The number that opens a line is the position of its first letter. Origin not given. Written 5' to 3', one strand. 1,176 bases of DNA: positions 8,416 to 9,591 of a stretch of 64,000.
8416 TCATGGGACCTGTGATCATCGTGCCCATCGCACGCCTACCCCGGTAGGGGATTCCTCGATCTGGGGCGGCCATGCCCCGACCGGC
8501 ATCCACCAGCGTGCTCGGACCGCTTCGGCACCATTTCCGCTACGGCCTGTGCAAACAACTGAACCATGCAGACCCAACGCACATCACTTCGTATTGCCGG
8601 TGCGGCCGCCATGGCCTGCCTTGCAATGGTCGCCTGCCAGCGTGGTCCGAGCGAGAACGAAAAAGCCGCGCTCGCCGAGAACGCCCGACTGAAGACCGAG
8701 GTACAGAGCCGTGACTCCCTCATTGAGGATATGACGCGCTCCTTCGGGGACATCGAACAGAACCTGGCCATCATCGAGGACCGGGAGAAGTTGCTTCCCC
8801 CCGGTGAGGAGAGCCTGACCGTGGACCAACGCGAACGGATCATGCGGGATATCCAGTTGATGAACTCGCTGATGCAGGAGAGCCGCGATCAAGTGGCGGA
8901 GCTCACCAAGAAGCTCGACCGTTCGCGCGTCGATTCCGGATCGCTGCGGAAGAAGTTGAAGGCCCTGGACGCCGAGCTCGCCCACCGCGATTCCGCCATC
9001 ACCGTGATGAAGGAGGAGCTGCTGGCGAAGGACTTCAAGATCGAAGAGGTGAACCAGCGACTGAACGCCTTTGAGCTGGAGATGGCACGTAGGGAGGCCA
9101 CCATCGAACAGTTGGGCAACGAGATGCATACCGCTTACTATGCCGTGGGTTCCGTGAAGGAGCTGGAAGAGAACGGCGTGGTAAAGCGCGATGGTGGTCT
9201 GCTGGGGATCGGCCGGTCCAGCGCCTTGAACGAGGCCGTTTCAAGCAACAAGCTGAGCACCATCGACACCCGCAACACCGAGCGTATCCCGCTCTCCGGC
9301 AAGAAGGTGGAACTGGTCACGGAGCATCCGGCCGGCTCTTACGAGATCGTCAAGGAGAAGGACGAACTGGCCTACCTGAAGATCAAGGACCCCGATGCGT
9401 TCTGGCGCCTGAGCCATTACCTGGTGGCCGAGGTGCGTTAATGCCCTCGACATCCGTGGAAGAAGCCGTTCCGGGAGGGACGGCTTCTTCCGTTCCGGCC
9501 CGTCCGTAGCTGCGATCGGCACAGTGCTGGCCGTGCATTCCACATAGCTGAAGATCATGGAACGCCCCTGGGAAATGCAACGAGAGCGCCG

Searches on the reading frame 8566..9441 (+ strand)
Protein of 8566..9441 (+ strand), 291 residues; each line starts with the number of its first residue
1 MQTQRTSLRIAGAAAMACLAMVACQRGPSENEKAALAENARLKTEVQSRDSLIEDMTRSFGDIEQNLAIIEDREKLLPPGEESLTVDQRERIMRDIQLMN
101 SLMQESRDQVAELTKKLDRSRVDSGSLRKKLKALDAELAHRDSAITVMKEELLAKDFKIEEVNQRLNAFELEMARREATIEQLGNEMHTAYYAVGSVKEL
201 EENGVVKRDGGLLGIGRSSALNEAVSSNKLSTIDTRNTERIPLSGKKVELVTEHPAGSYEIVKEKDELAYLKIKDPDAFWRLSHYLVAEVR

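Call 101: search_protein_families(library=ncbifam, proteins=[window:8566-9441:+], max_evalue=0.01)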
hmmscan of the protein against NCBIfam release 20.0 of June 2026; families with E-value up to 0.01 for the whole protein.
window:8566-9441:+ (291 aa): 4 families
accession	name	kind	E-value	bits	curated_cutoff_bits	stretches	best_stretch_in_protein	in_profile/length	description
NF052320.1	Cbp1_fam_LP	subfamily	2.1e-60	204.7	90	1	13-288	7-285/286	Cbp1 family collagen-binding glycoprotein adhesin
TIGR02168.1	SMC_prok_B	equivalog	4.1e-05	21.5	567.35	1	34-186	264-415/1181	chromosome segregation protein SMC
TIGR02169.1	SMC_prok_A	equivalog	5.3e-05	21.1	729.4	1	37-190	689-839/1165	chromosome segregation protein SMC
NF002572.0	PRK02224.1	equivalog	0.0011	17.4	1087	1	31-190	266-424/888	DNA double-strand break repair ATPase Rad50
